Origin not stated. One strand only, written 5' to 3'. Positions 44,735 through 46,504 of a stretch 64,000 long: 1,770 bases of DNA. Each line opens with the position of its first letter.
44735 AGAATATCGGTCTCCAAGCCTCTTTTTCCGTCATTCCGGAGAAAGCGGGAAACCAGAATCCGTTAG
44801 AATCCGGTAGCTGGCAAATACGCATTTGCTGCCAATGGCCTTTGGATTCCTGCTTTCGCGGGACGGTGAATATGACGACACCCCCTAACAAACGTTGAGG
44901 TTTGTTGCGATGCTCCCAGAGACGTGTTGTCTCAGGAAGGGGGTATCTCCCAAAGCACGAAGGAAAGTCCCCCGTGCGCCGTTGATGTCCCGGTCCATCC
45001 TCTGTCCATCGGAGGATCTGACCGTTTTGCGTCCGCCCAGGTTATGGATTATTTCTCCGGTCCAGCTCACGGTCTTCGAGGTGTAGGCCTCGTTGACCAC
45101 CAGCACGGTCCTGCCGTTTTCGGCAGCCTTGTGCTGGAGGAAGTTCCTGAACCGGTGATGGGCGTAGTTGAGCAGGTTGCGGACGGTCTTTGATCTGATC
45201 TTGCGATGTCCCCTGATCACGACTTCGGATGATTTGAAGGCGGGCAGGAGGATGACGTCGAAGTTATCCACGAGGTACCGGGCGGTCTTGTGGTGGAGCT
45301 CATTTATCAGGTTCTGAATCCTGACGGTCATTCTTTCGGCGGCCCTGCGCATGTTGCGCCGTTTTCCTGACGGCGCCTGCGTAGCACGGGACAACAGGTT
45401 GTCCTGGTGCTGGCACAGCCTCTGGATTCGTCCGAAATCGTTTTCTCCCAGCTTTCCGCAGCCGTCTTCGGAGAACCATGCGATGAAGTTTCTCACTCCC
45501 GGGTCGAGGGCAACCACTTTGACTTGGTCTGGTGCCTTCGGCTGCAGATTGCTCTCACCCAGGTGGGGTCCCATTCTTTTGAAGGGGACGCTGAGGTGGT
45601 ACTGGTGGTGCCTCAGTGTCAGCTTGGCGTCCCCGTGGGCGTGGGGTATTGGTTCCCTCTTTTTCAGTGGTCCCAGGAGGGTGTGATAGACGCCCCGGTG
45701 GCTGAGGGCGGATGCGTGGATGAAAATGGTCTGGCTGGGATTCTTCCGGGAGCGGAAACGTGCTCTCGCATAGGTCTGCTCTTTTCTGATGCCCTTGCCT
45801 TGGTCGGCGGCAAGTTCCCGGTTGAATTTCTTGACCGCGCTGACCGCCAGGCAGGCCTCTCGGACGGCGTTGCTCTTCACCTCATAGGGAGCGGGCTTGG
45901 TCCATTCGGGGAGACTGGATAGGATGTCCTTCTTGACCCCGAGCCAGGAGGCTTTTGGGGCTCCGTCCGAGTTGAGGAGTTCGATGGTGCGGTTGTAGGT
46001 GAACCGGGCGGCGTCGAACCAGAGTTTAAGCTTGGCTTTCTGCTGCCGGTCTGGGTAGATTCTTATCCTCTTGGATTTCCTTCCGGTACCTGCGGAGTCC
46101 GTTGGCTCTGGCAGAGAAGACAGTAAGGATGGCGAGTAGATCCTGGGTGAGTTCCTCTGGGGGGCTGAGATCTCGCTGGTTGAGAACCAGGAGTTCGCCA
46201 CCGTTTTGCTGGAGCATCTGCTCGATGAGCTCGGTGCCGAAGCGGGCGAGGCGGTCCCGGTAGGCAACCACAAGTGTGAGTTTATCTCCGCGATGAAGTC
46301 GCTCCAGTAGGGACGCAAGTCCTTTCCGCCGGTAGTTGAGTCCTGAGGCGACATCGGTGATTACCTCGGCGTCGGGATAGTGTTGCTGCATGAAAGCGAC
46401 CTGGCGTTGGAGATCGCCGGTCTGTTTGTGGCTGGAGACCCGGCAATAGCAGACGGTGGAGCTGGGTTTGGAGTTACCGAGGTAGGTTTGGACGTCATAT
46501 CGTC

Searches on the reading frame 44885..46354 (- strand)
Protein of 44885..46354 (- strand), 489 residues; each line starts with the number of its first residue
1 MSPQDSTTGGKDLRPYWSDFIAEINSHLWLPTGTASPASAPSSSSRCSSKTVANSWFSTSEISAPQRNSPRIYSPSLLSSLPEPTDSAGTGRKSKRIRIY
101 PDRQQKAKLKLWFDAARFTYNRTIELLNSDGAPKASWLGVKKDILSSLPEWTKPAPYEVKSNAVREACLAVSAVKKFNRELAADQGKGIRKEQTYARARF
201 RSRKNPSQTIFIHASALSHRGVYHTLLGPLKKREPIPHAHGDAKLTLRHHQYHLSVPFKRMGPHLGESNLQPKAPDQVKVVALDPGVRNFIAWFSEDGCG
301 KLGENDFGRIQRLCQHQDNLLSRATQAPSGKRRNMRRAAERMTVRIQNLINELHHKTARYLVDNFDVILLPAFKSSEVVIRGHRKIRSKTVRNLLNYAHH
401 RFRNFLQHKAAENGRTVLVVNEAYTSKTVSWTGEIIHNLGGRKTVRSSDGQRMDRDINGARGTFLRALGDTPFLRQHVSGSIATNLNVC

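Call 32: find_encoding_contigs(protein=window:44885-46354:-, flank=10000, max_places=10)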
Protein window:44885-46354:- (489 aa): 1 contig read that carries it; 1 place shown.
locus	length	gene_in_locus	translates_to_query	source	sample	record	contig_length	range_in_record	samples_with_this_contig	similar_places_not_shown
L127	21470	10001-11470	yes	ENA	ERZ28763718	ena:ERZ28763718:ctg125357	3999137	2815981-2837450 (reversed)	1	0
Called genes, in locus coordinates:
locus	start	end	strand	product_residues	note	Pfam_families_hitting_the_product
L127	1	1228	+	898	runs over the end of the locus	PF02463:SMC_N (faint), PF13175:AAA_15 (weak), PF13304:AAA_21 (faint), PF13514:AAA_27 (weak), PF13555:AAA_29 (faint)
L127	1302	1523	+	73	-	-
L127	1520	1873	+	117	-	-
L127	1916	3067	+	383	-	PF01609:DDE_Tnp_1, PF13751:DDE_Tnp_1_6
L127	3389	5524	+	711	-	PF09371:Tex_N, PF22706:Tex_central_region, PF16921:Tex_YqgF, PF14639:YqgF (weak), PF14635:HHH_7, PF12836:HHH_3, PF17674:HHH_9, PF00575:S1, +1 more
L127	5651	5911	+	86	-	-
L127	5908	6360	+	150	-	PF05014:Nuc_deoxyrib_tr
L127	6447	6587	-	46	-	-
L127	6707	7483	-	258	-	PF01695:IstB_IS21, PF00308:Bac_DnaA (weak)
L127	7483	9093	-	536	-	PF27155:Y4rL_C, PF00665:rve, PF22483:Mu-transpos_C_2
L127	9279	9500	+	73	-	PF13650:Asp_protease_2 (weak), PF13975:gag-asp_proteas (weak)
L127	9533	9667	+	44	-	-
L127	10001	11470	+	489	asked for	PF12323:HTH_OrfB_IS605, PF01385:OrfB_IS605 (weak), PF07282:Cas12f1-like_TNB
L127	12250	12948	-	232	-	PF02223:Thymidylate_kin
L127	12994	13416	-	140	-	-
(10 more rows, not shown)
